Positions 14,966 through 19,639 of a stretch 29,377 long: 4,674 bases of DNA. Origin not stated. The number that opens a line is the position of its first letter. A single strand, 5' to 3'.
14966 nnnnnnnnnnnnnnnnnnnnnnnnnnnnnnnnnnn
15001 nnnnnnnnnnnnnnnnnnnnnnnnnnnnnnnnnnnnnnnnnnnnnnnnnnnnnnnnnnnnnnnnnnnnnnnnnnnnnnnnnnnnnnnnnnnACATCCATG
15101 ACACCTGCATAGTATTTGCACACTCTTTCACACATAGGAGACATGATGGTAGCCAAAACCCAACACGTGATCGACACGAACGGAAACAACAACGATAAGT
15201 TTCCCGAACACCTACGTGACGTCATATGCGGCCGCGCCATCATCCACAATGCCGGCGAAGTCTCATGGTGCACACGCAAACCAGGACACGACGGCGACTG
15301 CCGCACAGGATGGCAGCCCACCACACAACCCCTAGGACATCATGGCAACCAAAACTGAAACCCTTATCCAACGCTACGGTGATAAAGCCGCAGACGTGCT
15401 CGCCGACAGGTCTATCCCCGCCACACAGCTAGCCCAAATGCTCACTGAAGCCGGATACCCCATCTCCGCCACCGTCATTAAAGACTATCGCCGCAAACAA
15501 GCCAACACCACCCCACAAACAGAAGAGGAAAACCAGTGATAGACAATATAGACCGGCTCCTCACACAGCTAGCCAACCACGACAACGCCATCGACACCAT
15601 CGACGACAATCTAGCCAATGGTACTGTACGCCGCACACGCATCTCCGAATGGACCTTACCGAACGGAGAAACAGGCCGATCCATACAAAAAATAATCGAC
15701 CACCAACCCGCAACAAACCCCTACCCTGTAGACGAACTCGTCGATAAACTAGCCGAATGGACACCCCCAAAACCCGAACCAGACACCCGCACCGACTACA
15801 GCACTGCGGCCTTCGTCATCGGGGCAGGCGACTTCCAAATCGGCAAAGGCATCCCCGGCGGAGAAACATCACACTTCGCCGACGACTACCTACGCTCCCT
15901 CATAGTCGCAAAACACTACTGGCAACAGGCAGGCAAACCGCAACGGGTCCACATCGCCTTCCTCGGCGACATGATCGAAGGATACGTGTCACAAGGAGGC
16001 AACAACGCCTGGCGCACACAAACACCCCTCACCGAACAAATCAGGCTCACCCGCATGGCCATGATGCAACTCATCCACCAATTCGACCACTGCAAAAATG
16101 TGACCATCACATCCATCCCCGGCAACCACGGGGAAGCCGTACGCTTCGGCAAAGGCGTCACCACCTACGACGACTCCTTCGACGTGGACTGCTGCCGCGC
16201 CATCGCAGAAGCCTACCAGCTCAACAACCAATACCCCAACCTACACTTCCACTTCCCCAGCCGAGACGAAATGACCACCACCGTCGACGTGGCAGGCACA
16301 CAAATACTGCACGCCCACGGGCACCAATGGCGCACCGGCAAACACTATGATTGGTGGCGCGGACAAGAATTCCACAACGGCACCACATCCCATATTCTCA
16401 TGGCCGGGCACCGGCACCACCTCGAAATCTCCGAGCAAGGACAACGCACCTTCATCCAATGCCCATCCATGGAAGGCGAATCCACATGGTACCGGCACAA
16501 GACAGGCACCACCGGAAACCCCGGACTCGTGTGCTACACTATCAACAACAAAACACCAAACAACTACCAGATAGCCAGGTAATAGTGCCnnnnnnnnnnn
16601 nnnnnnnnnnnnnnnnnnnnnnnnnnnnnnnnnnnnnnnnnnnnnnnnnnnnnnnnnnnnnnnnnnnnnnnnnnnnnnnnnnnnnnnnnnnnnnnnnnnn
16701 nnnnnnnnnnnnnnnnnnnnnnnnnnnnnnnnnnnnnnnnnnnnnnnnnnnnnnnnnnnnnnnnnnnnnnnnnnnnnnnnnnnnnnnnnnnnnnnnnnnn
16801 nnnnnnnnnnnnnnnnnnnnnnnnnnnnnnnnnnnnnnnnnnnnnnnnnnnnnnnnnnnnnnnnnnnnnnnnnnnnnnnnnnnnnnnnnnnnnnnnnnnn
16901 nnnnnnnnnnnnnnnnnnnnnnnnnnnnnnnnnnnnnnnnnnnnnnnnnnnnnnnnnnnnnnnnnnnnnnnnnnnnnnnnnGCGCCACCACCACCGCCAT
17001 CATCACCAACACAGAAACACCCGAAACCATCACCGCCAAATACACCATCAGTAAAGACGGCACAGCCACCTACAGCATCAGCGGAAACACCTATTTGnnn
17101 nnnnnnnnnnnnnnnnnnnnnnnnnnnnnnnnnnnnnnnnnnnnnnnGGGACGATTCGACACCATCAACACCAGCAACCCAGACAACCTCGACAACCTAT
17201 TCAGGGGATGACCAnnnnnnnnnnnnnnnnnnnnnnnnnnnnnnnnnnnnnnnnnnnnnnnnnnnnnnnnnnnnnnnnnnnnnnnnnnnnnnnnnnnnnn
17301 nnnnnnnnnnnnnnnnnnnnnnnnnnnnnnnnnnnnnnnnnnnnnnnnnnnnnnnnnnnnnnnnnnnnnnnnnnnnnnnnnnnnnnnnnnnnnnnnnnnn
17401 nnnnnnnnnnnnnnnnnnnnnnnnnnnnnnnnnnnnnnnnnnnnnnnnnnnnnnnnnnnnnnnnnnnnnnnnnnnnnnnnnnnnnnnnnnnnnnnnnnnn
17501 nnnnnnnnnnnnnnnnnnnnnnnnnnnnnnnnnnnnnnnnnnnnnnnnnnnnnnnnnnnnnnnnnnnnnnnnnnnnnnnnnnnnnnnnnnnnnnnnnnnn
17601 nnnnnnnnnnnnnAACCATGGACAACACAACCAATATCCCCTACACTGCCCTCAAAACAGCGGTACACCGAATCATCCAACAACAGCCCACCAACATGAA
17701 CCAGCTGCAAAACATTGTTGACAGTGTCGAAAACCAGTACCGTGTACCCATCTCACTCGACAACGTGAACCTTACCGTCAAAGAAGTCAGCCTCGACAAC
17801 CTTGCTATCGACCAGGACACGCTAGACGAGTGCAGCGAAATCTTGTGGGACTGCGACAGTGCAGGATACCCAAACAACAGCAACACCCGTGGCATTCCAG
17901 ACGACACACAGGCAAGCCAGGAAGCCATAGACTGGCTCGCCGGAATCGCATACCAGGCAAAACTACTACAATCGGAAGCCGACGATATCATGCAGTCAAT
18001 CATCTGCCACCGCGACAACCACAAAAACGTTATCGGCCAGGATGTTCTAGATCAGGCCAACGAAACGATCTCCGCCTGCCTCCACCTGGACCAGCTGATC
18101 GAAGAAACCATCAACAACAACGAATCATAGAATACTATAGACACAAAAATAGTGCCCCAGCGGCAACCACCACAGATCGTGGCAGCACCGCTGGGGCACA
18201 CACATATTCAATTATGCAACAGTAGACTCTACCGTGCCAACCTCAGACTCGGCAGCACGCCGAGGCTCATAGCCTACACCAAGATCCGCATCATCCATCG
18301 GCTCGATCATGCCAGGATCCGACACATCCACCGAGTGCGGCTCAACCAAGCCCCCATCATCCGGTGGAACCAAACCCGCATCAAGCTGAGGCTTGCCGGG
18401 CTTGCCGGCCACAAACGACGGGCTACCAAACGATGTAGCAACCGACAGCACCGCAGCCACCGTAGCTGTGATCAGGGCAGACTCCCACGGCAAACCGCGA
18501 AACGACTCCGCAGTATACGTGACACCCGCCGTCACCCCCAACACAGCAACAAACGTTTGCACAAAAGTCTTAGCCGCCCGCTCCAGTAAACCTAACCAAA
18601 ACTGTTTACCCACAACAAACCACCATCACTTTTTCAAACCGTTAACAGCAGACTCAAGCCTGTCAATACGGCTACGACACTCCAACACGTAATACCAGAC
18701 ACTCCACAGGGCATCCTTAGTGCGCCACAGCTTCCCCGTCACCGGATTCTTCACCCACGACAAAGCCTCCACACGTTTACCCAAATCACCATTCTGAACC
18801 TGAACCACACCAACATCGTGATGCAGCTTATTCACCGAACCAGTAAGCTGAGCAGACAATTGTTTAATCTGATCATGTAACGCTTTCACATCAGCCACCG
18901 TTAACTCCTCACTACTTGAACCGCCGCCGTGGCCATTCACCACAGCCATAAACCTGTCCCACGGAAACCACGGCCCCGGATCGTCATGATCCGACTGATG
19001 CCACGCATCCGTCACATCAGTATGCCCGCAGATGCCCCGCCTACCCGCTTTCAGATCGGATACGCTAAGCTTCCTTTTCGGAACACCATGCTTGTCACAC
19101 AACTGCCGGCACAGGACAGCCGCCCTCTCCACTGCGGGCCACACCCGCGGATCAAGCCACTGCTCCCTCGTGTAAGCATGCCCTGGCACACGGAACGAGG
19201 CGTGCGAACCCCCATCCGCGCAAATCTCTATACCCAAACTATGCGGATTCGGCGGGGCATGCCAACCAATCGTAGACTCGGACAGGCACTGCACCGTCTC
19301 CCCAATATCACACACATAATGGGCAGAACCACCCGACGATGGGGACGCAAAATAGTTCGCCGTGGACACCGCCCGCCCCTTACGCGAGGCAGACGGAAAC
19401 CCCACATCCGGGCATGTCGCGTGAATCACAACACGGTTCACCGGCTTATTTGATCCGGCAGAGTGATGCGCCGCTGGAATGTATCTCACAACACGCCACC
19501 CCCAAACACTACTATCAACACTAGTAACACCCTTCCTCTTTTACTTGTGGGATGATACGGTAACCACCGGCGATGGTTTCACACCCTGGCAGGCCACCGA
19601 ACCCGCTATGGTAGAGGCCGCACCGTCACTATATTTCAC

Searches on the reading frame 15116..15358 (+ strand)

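Call 32: search_protein_families(library=pfam, proteins=[window:15116-15358:+], max_evalue=0.01)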
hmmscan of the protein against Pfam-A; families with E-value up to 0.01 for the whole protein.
window:15116-15358:+ (80 aa): 0 families

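Call 69: search_protein_families(library=phrogs, proteins=[window:15116-15358:+], max_evalue=0.001)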
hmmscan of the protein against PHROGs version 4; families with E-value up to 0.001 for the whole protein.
window:15116-15358:+ (80 aa): 2 families
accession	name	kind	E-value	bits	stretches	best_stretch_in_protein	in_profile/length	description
phrog_5969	-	unknown function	3.1e-48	162.7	1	11-80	1-71/71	-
phrog_2548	-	unknown function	6e-31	109.1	1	14-80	120-188/188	-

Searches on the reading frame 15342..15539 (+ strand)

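Call 32: search_protein_families(library=pfam, proteins=[window:15342-15539:+], max_evalue=0.01)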
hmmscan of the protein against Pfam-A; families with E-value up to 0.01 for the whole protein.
window:15342-15539:+ (65 aa): 0 families

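Call 69: search_protein_families(library=phrogs, proteins=[window:15342-15539:+], max_evalue=0.001)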
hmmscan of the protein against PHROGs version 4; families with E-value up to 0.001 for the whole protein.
window:15342-15539:+ (65 aa): 2 families
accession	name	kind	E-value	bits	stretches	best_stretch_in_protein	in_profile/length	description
phrog_1923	-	unknown function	7.5e-42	142.3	1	1-63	1-63/64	-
phrog_3979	-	unknown function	0.00013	22.9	1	24-51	34-61/71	-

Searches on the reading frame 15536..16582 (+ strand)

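Call 31: search_protein_families(library=pfam, proteins=[window:15536-16582:+], max_evalue=0.01)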
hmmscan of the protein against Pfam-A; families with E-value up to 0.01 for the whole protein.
window:15536-16582:+ (348 aa): 1 family
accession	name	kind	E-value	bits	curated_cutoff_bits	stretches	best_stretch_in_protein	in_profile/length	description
PF12850.12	Metallophos_2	-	0.0022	18.4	27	1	239-310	71-133/154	Calcineurin-like phosphoesterase superfamily domain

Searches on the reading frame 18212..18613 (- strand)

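Call 75: search_protein_families(library=pfam, proteins=[window:18212-18613:-], max_evalue=0.001)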
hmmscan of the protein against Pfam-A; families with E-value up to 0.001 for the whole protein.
window:18212-18613:- (133 aa): 1 family
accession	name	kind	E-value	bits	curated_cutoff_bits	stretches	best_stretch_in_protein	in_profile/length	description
PF16945.10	Phage_r1t_holin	-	7.2e-10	39.3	26.9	1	3-66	2-59/72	Putative lactococcus lactis phage r1t holin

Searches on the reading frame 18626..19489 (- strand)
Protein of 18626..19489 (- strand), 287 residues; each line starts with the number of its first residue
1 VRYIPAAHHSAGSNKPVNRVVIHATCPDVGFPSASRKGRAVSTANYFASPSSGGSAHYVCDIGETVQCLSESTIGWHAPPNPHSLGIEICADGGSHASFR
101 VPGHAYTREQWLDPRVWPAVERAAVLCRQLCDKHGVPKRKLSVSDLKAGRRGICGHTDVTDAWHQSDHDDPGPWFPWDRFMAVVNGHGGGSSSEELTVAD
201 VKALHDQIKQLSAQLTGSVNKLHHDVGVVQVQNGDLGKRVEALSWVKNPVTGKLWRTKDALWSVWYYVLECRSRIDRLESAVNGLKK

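Call 75: search_protein_families(library=pfam, proteins=[window:18626-19489:-], max_evalue=0.001)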
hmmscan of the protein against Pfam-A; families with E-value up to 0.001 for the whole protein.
window:18626-19489:- (287 aa): 1 family
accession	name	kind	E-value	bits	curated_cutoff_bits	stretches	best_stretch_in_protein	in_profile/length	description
PF01510.30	Amidase_2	-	3.9e-17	63.2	26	1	14-173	2-131/131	N-acetylmuramoyl-L-alanine amidase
